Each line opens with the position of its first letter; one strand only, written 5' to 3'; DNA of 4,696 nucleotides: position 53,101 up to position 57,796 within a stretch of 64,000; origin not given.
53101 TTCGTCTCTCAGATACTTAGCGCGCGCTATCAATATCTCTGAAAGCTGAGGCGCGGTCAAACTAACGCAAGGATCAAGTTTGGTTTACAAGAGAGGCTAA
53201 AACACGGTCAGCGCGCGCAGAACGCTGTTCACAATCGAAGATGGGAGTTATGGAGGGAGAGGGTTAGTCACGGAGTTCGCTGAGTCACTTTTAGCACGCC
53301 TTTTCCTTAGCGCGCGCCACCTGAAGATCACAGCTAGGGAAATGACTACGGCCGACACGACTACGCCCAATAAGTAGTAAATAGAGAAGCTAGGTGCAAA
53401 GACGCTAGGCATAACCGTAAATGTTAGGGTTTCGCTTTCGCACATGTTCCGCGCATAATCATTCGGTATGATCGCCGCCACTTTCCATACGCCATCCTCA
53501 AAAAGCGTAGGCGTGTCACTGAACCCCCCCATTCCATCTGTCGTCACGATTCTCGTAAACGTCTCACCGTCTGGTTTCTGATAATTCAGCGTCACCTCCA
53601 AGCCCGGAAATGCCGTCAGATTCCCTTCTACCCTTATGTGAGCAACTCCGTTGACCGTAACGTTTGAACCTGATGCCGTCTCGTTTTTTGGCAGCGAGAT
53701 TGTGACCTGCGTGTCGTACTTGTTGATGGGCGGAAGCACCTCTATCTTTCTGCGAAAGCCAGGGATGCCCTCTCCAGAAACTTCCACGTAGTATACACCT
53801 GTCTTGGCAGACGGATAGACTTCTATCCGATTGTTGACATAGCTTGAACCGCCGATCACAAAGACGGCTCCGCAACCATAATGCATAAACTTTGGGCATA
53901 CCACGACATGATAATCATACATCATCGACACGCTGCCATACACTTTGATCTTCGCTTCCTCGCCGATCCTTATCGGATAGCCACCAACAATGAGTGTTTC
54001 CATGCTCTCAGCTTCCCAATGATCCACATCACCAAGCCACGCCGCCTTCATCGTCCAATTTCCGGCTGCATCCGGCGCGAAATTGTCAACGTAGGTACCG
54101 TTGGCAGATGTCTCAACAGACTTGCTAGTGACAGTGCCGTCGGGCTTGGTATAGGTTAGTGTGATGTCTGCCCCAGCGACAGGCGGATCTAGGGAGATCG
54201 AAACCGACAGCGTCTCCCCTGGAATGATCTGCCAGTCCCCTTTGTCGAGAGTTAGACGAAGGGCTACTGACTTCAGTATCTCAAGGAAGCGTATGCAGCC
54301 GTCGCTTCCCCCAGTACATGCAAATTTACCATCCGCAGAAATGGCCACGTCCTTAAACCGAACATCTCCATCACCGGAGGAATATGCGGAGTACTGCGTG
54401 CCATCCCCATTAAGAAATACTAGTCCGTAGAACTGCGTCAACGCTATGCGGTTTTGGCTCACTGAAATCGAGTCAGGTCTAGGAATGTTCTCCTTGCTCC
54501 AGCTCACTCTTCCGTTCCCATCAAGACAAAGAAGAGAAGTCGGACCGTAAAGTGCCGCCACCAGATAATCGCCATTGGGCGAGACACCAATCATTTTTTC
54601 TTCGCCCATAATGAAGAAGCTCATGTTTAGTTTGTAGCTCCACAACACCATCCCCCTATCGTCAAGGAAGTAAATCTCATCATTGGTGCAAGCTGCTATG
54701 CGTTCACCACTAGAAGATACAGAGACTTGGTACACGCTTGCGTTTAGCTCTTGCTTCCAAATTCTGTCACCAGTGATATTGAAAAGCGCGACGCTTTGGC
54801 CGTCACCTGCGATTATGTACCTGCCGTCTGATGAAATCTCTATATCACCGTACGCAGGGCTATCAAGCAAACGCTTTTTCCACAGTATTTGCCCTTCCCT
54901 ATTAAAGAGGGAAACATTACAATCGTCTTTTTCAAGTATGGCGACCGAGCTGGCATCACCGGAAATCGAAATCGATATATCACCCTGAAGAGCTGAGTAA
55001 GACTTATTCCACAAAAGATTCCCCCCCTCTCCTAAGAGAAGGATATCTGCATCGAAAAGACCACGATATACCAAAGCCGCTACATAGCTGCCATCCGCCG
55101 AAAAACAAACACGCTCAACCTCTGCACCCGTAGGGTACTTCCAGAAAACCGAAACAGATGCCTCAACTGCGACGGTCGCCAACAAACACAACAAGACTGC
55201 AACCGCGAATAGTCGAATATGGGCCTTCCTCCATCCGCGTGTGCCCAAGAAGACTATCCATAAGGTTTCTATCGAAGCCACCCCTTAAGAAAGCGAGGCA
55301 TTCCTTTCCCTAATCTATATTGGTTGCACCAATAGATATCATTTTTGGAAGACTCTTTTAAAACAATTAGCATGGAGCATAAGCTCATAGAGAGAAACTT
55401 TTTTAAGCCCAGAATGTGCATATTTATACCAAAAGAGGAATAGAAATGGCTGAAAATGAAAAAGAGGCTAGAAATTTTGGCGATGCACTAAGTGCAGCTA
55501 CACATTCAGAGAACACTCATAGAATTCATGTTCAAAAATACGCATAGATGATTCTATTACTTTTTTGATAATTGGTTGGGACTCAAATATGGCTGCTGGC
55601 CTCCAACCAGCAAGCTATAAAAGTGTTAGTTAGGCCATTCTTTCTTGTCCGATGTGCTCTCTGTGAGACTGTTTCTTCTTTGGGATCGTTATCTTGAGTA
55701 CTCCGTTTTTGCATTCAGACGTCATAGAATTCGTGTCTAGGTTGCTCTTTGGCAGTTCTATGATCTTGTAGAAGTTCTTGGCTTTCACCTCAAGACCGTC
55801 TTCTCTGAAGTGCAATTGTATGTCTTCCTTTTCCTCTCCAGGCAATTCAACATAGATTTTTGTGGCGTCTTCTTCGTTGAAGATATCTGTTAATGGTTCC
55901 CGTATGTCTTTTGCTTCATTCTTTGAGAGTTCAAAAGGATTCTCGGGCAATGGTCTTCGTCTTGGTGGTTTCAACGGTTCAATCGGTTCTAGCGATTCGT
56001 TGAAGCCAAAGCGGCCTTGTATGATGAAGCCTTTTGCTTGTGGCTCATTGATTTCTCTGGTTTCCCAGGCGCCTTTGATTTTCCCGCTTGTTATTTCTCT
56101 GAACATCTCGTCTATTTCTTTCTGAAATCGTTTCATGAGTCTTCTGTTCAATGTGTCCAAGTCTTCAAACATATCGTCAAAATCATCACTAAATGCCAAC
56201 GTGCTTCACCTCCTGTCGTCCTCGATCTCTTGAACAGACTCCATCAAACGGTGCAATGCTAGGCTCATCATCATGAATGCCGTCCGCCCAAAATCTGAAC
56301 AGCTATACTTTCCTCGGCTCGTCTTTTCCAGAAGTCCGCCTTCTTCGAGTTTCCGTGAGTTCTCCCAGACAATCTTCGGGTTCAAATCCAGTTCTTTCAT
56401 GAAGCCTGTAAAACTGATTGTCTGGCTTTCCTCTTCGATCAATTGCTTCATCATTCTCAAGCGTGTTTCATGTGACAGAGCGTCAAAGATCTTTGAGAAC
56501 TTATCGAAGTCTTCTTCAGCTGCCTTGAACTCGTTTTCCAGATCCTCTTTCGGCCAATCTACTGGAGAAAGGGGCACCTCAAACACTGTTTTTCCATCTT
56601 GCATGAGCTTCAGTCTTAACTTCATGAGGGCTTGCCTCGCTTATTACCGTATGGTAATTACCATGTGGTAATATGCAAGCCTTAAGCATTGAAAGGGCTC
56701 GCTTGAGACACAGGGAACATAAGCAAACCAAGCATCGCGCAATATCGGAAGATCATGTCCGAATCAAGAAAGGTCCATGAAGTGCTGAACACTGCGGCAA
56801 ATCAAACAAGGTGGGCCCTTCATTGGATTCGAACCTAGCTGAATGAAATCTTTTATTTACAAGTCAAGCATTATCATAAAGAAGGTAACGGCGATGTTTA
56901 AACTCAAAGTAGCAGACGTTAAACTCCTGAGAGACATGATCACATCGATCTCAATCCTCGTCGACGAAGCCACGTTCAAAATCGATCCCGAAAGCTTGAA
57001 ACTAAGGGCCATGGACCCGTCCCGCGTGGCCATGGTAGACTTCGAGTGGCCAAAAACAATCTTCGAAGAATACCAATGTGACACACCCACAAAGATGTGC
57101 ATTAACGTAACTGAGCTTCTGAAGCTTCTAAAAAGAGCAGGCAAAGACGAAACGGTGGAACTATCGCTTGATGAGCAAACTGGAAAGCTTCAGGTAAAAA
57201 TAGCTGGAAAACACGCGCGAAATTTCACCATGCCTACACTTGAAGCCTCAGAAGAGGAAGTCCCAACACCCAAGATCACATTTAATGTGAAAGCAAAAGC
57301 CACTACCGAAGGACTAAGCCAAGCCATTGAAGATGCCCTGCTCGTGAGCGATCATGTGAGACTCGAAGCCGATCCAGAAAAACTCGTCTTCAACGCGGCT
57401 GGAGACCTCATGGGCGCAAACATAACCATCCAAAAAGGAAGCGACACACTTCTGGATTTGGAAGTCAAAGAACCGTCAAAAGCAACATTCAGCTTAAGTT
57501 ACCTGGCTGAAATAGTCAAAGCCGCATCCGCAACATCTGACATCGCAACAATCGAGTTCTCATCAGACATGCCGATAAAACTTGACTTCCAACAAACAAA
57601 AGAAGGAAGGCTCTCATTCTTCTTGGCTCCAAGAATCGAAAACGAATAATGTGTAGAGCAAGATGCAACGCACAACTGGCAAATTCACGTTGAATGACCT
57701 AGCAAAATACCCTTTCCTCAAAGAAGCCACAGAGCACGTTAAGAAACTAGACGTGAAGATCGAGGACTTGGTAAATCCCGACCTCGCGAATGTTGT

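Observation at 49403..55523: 6.1-kb integrated element in the 3' end of the tfs gene, bounded by 44-bp direct repeats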

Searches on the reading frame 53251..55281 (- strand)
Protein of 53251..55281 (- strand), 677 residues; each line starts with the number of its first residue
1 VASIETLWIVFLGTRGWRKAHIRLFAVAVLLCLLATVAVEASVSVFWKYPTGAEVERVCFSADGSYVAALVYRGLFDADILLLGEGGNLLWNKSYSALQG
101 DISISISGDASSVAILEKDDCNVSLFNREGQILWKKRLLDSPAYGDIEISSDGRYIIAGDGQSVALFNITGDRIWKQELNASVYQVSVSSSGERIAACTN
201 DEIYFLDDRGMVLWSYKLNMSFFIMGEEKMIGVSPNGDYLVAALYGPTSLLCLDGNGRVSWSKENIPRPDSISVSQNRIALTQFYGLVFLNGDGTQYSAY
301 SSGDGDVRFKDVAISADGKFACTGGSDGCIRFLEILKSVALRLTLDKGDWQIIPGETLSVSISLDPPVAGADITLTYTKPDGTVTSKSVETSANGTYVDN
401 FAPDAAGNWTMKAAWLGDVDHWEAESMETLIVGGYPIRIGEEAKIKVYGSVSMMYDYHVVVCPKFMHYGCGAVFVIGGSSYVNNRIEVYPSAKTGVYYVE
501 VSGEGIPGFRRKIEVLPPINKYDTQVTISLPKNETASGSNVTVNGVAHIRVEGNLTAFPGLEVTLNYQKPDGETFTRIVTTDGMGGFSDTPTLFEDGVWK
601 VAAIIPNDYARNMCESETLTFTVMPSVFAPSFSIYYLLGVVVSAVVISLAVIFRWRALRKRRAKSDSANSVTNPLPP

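Call 8: search_protein_families(library=pfam, max_evalue=0.01, proteins=[window:53251-55281:-])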
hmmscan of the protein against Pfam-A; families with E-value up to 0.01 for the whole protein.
window:53251-55281:- (677 aa): 13 families
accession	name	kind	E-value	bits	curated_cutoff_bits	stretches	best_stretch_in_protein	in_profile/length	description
PF13570.13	Beta-prop_ACSF4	-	1.1e-09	38.6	133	1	42-223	80-258/329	Beta-alanine-activating enzyme, beta-propeller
PF13360.13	PQQ_2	-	3.3e-08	33.9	27.6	1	86-213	12-141/233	Outer membrane protein assembly factor BamB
PF00400.38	WD40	-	8.4e-07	29.7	27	0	310-331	15-36/39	WD domain, G-beta repeat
PF18975.6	DUF5711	-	8.7e-06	25.6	26.3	1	122-243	38-157/344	Family of unknown function (DUF5711)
PF01835.25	MG2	-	5.9e-05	23.8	32.8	0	542-603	18-80/96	MG2 domain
PF23414.1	Beta-prop_EML_2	-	0.00035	20.5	90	0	154-242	12-98/266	Echinoderm microtubule-associated protein second beta-propeller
PF24817.1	WD40_WDHD1_1st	-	0.0006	19.5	109.9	0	310-334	9-33/291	WDHD1 first WD40 domain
PF25292.1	Beta-prop_CGLA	-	0.00088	19.3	26.8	0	167-219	14-72/316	Lambda-carrageenase beta-propeller domain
PF19077.6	Big_13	-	0.002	19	27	0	563-623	41-100/102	Bacterial Ig-like domain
PF24797.1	Beta-prop_WDR35_TULP_N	-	0.0021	17.7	80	0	152-232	126-209/332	WDR35/TULP4 N-terminal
PF25174.1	Beta-prop_THOC3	-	0.0031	17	305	0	101-203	91-194/272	THOC3 beta-propeller domain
PF02369.22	Big_1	-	0.0036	17.8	34.9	0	366-415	31-80/93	Bacterial Ig-like domain (group 1)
PF23586.2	Beta-prop_NWD2_C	-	0.0094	15.6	33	0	148-202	58-112/341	NWD2 C-terminal beta-propeller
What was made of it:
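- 53248..55281 (-): Cargo: 677-aa secreted or membrane-anchored protein with an N-terminal hydrophobic segment, a beta-propeller (PQQ_2), Ig-like domains and a C-terminal transmembrane anchor. Pfam PQQ_2 3e-8 and weaker propeller and Ig hits (call 8).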

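Call 9: search_protein_families(library=padloc, max_evalue=0.01, proteins=[window:53251-55281:-])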
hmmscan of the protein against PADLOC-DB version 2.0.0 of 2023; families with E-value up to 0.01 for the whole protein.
window:53251-55281:- (677 aa): 0 families

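Call 40: search_protein_families(library=phrogs, max_evalue=0.001, proteins=[window:53251-55281:-])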
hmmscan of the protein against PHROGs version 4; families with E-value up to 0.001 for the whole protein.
window:53251-55281:- (677 aa): 2 families
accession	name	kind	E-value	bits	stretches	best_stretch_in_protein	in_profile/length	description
phrog_8401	-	other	6.8e-06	23.6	1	84-263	3881-4052/4158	beta-propeller repeat protein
phrog_17896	-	unknown function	3.9e-05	24.4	0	354-415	4-66/230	-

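Call 44: search_protein_families(library=ncbifam, max_evalue=0.01, proteins=[window:53251-55281:-])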
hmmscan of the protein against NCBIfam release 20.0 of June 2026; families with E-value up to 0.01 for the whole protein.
window:53251-55281:- (677 aa): 2 families
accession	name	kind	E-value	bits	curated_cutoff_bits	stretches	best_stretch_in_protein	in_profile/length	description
TIGR03300.1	assembly_YfgL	equivalog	6.2e-08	31.7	285.2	1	91-261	44-214/377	outer membrane protein assembly factor BamB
NF045725.1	TmcD_fam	equivalog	0.0051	15.7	440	0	58-205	192-329/412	electron transfer complex subunit TmcD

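Call 59: find_encoding_contigs(protein=window:53251-55281:-, flank=6000, max_places=8)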
Protein window:53251-55281:- (677 aa): 3 contigs read that carry it; 3 places shown.
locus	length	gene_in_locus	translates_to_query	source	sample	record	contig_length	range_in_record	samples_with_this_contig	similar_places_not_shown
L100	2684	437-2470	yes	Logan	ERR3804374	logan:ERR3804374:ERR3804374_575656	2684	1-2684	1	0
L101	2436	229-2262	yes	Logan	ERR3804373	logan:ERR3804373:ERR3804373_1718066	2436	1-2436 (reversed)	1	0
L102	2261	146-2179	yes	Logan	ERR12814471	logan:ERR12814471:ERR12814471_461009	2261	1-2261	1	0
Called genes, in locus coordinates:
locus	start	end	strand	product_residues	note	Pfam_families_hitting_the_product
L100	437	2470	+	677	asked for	PF13570:Beta-prop_ACSF4, PF23381:Beta-prop_IFT122_1st (weak), PF00400:WD40 (faint), PF13360:PQQ_2 (weak), PF18975:DUF5711 (weak)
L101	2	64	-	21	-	?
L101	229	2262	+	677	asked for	PF13570:Beta-prop_ACSF4, PF23381:Beta-prop_IFT122_1st (weak), PF00400:WD40 (faint), PF13360:PQQ_2 (weak), PF18975:DUF5711 (weak)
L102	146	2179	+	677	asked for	PF13570:Beta-prop_ACSF4, PF23381:Beta-prop_IFT122_1st (weak), PF00400:WD40 (faint), PF13360:PQQ_2 (weak), PF18975:DUF5711 (weak)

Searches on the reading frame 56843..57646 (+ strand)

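Call 8: search_protein_families(library=pfam, max_evalue=0.01, proteins=[window:56843-57646:+])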
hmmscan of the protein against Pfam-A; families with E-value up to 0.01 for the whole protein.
window:56843-57646:+ (268 aa): 4 families
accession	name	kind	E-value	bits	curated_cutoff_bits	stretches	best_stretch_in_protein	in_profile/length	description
PF00705.23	PCNA_N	-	7e-19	68.2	20.3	1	18-123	1-106/127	Proliferating cell nuclear antigen, N-terminal domain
PF02747.20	PCNA_C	-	9.2e-15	55.4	23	1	153-263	13-127/128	Proliferating cell nuclear antigen, C-terminal domain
PF04005.17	Hus1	-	2.5e-06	27.3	27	1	19-171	3-150/288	Hus1-like protein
PF04139.18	Rad9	-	2.1e-05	24.6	25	1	32-262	4-251/253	Rad9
